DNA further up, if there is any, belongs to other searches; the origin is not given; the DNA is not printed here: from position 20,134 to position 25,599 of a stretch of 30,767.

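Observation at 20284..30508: Exported all-copper redox locus: giant MCO, three hidden type-1 copper proteins and scaffold-like accessories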

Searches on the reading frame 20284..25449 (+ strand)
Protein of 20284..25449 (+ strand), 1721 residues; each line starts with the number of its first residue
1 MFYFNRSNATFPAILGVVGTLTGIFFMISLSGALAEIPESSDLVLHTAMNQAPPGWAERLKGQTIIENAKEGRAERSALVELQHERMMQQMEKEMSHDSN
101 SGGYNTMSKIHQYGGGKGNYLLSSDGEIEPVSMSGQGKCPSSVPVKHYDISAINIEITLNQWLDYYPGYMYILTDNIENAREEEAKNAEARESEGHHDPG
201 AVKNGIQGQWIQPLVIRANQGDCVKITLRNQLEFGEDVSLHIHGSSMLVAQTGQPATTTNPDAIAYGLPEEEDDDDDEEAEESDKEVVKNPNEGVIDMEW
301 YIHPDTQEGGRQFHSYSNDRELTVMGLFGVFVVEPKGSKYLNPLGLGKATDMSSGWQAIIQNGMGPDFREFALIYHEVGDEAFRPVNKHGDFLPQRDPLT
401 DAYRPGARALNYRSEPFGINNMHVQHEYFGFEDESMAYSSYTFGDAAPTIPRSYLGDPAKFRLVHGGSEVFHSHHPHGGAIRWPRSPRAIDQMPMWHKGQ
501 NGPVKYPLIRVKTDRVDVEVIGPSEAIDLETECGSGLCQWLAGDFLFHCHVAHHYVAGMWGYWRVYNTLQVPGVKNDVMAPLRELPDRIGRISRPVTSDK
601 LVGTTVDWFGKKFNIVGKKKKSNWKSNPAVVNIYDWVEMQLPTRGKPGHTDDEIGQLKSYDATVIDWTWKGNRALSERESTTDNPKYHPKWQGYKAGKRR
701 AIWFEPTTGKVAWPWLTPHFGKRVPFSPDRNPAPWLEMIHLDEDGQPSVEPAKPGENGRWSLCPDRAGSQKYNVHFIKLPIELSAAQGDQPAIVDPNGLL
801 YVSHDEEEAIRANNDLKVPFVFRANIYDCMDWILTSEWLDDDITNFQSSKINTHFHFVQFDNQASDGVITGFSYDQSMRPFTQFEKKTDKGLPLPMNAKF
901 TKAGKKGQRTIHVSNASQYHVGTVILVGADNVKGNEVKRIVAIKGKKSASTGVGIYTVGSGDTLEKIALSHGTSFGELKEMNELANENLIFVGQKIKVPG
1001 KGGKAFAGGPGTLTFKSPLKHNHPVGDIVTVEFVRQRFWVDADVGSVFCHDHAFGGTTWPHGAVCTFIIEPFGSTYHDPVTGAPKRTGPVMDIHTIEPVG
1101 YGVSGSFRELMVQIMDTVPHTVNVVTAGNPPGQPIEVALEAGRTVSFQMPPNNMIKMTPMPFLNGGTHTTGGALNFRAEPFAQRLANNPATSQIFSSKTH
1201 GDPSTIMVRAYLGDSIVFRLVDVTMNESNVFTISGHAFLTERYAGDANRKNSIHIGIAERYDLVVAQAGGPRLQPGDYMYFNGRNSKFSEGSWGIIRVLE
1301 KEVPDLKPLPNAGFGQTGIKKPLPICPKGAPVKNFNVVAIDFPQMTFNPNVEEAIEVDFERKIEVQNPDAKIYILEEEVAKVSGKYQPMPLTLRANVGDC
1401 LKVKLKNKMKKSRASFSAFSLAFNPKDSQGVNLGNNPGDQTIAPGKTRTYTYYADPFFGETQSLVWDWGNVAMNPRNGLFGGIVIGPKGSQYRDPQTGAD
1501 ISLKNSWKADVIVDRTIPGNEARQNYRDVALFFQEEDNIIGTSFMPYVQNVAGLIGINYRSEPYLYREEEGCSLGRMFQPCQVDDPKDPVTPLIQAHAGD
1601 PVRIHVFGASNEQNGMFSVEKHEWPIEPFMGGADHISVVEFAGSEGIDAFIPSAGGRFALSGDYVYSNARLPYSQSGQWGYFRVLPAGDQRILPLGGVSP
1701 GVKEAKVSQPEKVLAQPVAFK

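Call 4: search_protein_families(library=pfam, proteins=[window:20284-25449:+], max_evalue=0.1)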
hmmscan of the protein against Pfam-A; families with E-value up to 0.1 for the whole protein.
window:20284-25449:+ (1721 aa): 4 families
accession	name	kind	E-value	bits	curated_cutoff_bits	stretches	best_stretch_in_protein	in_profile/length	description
PF01476.26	LysM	-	1.1e-14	54.5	20.9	1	956-999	1-43/43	LysM domain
PF07732.21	Cu-oxidase_3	-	9.7e-09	35.8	21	1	205-258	19-71/119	Multicopper oxidase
PF07731.20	Cu-oxidase_2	-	2.9e-06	27.5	20.4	1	204-278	24-85/137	Multicopper oxidase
PF00394.28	Cu-oxidase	-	0.00027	21.5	21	1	1212-1288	64-143/157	Multicopper oxidase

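Call 5: search_protein_families(library=ncbifam, proteins=[window:20284-25449:+], max_evalue=0.1)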
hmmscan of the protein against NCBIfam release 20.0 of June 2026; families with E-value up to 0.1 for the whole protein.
window:20284-25449:+ (1721 aa): 14 families
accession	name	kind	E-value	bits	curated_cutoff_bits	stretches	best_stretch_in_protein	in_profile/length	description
NF041487.1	copper_ox_MnxG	equivalog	1.5e-34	118.3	3100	7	512-570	463-522/1894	manganese-oxidizing multicopper oxidase MnxG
TIGR02899.1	spore_safA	subfamily_domain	6.7e-07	29.2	67.85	1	958-999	1-43/44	SafA/ExsA family spore coat assembly protein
NF040883.1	amid_act_ActS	equivalog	1.8e-06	27.4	375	1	947-1001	27-81/242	amidase activator ActS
NF050804.1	CellDivDipMCaul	equivalog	2e-06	26.9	900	1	954-1011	309-366/634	cell division endopeptidase DipM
NF052398.1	Agg_Promo_Fact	equivalog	2.4e-06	27.9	170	1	944-1001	20-76/202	aggregation-promoting factor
NF004974.0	PRK06347.1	equivalog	2.3e-05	23.6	701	1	945-999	397-450/592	1,4-beta-N-acetylmuramoylhydrolase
NF041208.1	celldiv_DipM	equivalog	2.5e-05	23.7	740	1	933-1005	164-234/419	cell division endopeptidase DipM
NF008050.0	PRK10783.1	equivalog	0.00029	19.3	508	1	936-1000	326-389/457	murein transglycosylase D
NF008123.1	PRK10871.1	equivalog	0.0014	18.1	311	1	950-1009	101-160/365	murein hydrolase activator NlpD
NF008399.0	PRK11198.1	equivalog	0.0015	18.9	134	1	906-1000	51-147/149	peptidoglycan-binding protein LysM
NF042931.1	SAG1386_EF1546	equivalog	0.0031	17.6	80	1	947-998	103-157/158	SAG1386/EF1546 family surface-associated protein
TIGR03388.1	ascorbase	equivalog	0.0048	15.6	614.8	0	205-255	24-68/542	L-ascorbate oxidase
NF008205.1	PRK10965.1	equivalog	0.061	12.1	525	1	201-262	65-123/529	multicopper oxidase CueO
NF010495.0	PRK13914.1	equivalog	0.062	12.3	647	1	948-998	26-71/481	invasion associated endopeptidase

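Call 8: search_solved_structures(query=window:20284-25449:+, max_evalue=0.01)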
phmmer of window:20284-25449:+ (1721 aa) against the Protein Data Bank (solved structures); distinct sequences matched with E-value up to 0.01: 21.
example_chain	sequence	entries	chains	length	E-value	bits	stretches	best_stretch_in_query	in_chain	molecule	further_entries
9bxa_A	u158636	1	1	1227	1.1e-73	251.6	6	1173-1496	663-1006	MnxG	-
8i2e_B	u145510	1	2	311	3.4e-11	44.4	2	946-1003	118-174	Probable peptidoglycan endopeptidase LytE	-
11ci_A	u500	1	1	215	1.5e-07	32.2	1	954-999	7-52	Probable cell wall hydrolase LytN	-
4b8v_A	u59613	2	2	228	1.2e-06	29.3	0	948-999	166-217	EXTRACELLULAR PROTEIN 6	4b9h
2mkx_A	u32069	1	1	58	1.9e-05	25.3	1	955-999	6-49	Autolysin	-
2l9y_A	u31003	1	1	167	2.5e-05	24.9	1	951-1011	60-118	CVNH-LysM lectin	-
4uah_A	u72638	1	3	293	0.0001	22.9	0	513-573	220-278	Copper oxidase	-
4uan_A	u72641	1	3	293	0.00013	22.5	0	513-573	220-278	Copper oxidase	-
4uz2_A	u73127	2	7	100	0.0002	21.9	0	953-1001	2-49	CELL WALL-BINDING ENDOPEPTIDASE-RELATED PROTEIN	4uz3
4m3h_A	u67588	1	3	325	0.0002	21.9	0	513-573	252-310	Copper oxidase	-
4w1t_A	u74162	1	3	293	0.00025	21.6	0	513-573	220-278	Copper oxidase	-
4wtq_A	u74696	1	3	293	0.00037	21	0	513-573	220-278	Copper oxidase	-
6y4a_AAA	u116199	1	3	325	0.00072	20.1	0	513-573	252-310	Copper oxidase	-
6yzy_AAA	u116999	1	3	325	0.00074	20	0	513-573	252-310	Copper oxidase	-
6yo5_AAA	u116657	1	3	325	0.00098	19.6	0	513-573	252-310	Copper oxidase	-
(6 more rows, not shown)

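Call 26: find_related_loci(query=window:20284-25449:+, collection=genome_contigs, flank=10000)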
Query window:20284-25449:+ (1721 aa) in genome_contigs; peptide patterns used: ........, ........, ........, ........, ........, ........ (x = any residue, [..] = any of these).
110 stretches matched a pattern; 93 encode a relative of the query (tblastn E <= 1e-3); the best 80 are kept; 70 distinct loci.
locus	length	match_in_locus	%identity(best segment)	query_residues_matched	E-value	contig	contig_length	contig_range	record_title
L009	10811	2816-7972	84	1-1721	0e+0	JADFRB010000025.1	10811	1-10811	MAG: Nitrospinota bacterium isolate B83T1B8 B83T1B8_NODE12048, whole genome shotgun sequence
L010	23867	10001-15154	82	1-1721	0e+0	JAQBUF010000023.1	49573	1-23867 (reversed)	MAG: Nitrospirae bacterium isolate casp150-mb.14 NODE_1809_length_49573_cov_0.637729, whole genome shotgun sequence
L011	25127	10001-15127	82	1-1721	0e+0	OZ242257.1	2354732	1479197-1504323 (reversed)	MAG: Nitrospirales bacterium isolate 66fd3267-97ed-4924-ace5-d8bca7d64734 genome assembly, chromosome: 1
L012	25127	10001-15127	82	1-1721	0e+0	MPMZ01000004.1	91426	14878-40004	MAG: Nitrospira sp. bin75 NODE_417_length_91426_cov_14.0358_ID_833, whole genome shotgun sequence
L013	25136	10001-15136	82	1-1721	0e+0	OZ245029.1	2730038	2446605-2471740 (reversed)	MAG: Nitrospirales bacterium isolate 388c807a-7da8-408b-ad08-f544d289470f genome assembly, chromosome: 1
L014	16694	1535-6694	81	1-1721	0e+0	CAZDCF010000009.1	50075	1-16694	MAG TPA_asm: uncultured Nitrospiraceae bacterium isolate SRP092902_co1_140 genome assembly, contig: NODE_651_length_5007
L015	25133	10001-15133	81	1-1721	0e+0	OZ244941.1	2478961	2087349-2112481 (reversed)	MAG: Nitrospirales bacterium isolate d54ef826-7012-47b5-b64d-02185f84ce6e genome assembly, chromosome: 1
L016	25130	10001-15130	81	1-1721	0e+0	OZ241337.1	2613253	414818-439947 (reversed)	MAG: Nitrospirales bacterium isolate f26259d3-4dc5-40e9-b64d-64c16dbef0a4 genome assembly, chromosome: 1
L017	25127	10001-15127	81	1-1721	0e+0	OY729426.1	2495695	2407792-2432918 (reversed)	MAG: Nitrospirales bacterium isolate 092cc351-3adc-43ff-9a6e-f4966337217d genome assembly, chromosome: 1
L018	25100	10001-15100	82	13-1721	0e+0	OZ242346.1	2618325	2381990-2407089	MAG: Nitrospirales bacterium isolate 9c02dde2-7a43-4f12-96c5-beceef923469 genome assembly, chromosome: 1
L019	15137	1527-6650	82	1-1721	0e+0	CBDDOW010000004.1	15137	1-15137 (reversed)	MAG: Nitrospirales bacterium isolate 0b37e4ec-b941-4f54-8453-c20577e00895 genome assembly, contig: contig_4, whole genom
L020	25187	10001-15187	81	1-1721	0e+0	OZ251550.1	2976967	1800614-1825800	MAG: Nitrospirales bacterium isolate d59870a2-bf11-498b-9867-9f61eb436578 genome assembly, chromosome: 1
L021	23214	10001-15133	80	1-1721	0e+0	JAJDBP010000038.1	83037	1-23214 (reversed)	MAG: Nitrospirales bacterium isolate OFTM313 OFTM313_37, whole genome shotgun sequence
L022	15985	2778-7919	79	1-1721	0e+0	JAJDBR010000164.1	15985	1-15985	MAG: Nitrospirales bacterium isolate OFTM42 OFTM42_163, whole genome shotgun sequence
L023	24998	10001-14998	78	1-1720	0e+0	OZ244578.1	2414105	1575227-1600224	MAG: Nitrospirales bacterium isolate 83319e49-b25c-4d37-b617-5fb2533e65d0 genome assembly, chromosome: 1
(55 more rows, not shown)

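Call 35: search_protein_families(library=pfam, proteins=[L011:19155-21179:+, L011:22356-23345:+, L011:23346-24062:+, L011:24067-24549:+, L011:24691-25125:+, L011:21402-22190:+, L011:17111-17773:+], max_evalue=0.01)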
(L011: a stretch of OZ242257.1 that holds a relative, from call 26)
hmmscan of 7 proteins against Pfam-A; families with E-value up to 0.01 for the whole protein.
L011:19155-21179:+ (674 aa): 4 families
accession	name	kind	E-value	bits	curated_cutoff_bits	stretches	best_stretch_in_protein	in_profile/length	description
PF03190.21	Thioredox_DsbH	-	2.5e-27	96.3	27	1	68-196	19-161/163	Protein of unknown function, DUF255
PF13899.12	Thioredoxin_7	-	1e-11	45.2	27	1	71-150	2-81/83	Thioredoxin-like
PF07221.17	GlcNAc_2-epim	-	0.00043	20.1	23.4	0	293-363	267-337/347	N-acylglucosamine 2-epimerase (GlcNAc 2-epimerase)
PF00085.26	Thioredoxin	-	0.0008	19.8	23.5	1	77-152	8-81/103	Thioredoxin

L011:22356-23345:+ (329 aa): 7 families
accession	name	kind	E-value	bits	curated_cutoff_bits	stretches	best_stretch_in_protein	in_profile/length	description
PF00891.24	Methyltransf_2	-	1.1e-20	74.3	22.3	1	129-309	32-209/210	O-methyltransferase domain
PF08100.18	Dimerisation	-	1.4e-12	47.7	25.6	1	14-86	14-92/93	O-methyltransferase dimerisation domain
PF13489.12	Methyltransf_23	-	9.7e-10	38.9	27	1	159-310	22-160/164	Methyltransferase domain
PF08242.18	Methyltransf_12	-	3.4e-07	31.3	30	1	164-261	1-98/98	Methyltransferase domain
PF05175.20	MTS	-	4.2e-07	30.2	23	1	146-263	19-138/170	Methyltransferase small domain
PF13649.12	Methyltransf_25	-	1.4e-05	26.1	27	1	164-259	2-97/97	Methyltransferase domain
PF10294.15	Methyltransf_16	-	0.00026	21.2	21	1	162-241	49-135/174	Lysine methyltransferase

L011:23346-24062:+ (238 aa): 1 family
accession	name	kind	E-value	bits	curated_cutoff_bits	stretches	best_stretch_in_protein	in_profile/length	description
PF04238.17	DUF420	-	1.8e-16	61.1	30.5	2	21-123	4-101/130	Protein of unknown function (DUF420)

L011:24067-24549:+ (160 aa): 1 family
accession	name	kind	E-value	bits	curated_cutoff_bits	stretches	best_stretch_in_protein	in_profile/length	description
PF08369.16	PCP_red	-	1.7e-26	92.4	32.5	2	105-149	1-45/45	Proto-chlorophyllide reductase 57 kD subunit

L011:24691-25125:+ (145 aa): 0 families

L011:21402-22190:+ (262 aa): 2 families
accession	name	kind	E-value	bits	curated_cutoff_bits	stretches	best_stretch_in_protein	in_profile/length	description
PF13620.12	CarboxypepD_reg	-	0.0002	22.1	32.3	1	206-253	32-80/82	Carboxypeptidase regulatory-like domain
PF09430.16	EMC7_beta-sandw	-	0.00042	21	26.6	1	206-250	23-67/122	ER membrane protein complex subunit 7, beta-sandwich domain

L011:17111-17773:+ (220 aa): 0 families
